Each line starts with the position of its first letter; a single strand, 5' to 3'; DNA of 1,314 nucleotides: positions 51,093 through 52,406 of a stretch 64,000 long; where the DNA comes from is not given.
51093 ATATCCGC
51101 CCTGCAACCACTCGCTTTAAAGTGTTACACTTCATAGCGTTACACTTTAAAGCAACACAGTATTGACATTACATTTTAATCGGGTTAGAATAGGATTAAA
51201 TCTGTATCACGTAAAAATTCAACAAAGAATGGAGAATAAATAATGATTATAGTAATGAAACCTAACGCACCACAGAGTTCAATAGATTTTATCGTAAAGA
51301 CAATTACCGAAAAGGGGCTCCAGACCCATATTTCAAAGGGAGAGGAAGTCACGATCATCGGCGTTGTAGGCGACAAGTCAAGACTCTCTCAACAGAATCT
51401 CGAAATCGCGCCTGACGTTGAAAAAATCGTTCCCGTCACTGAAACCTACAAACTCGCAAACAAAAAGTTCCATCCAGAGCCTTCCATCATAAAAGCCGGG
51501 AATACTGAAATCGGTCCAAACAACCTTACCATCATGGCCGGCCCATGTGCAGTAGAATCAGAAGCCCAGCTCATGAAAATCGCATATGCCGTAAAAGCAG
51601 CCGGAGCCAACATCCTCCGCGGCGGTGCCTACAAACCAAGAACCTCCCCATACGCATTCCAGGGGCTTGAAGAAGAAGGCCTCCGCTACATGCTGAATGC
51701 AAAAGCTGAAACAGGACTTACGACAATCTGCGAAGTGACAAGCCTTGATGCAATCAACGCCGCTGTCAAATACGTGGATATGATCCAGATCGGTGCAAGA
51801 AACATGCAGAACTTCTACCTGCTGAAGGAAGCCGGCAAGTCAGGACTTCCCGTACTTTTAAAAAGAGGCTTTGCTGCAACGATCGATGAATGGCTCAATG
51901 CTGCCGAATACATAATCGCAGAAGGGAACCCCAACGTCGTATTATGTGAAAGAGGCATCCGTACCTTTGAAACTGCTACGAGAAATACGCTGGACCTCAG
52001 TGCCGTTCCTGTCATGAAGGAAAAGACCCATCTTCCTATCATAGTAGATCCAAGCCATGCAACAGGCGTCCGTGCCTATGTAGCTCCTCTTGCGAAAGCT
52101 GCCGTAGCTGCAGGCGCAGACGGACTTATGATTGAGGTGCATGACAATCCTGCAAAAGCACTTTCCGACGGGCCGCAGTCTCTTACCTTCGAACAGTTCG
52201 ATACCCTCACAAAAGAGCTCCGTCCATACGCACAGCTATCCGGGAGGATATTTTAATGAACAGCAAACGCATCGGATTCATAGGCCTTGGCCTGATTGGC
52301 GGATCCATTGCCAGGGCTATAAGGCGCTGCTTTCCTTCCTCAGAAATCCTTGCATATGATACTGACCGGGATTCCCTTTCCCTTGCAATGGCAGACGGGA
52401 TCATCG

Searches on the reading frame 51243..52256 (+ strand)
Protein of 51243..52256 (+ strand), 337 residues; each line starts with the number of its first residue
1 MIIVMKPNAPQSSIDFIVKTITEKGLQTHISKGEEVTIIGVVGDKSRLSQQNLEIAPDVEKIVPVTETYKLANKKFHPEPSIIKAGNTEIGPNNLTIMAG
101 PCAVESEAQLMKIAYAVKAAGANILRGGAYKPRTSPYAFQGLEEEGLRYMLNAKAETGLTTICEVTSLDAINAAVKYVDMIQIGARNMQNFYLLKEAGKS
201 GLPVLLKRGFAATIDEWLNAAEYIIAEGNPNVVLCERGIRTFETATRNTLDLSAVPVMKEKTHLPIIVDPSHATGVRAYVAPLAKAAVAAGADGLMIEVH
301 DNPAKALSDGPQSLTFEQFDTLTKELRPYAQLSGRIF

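Call 42: find_encoding_contigs(protein=window:51243-52256:+, flank=10000, max_places=6)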
Protein window:51243-52256:+ (337 aa): 2 contigs read that carry it; 2 places shown.
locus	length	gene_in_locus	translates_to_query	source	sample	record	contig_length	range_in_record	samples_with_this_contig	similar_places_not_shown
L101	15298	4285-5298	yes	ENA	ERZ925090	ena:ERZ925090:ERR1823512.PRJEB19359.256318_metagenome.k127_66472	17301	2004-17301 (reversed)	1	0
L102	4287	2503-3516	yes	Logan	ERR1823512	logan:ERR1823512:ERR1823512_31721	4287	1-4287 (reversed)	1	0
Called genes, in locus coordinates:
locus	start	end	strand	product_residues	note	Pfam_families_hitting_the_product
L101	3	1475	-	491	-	?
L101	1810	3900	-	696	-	PF00009:GTP_EFTU, PF01926:MMR_HSR1 (faint), PF22042:EF-G_D2, PF03144:GTP_EFTU_D2 (weak), PF14492:EFG_III, PF03764:EFG_IV, PF00679:EFG_C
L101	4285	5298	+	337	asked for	PF18152:DAHP_snth_FXD, PF00793:DAHP_synth_1, PF03102:NeuB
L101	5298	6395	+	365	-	PF02153:PDH_N, PF20463:PDH_C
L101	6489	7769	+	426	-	PF00275:EPSP_synthase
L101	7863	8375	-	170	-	PF12724:Flavodoxin_5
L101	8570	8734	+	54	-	-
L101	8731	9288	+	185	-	PF10865:DUF2703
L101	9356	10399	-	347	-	PF23750:RsgI_M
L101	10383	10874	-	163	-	PF04542:Sigma70_r2, PF08281:Sigma70_r4_2, PF06056:Terminase_5 (weak)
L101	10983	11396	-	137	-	PF01475:FUR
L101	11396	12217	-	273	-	PF00950:ABC-3, PF01032:FecCD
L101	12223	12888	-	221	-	PF00005:ABC_tran, PF02463:SMC_N (faint), PF13304:AAA_21 (faint)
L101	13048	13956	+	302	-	PF01297:ZnuA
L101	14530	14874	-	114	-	PF01187:MIF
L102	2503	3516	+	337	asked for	PF18152:DAHP_snth_FXD, PF00793:DAHP_synth_1, PF03102:NeuB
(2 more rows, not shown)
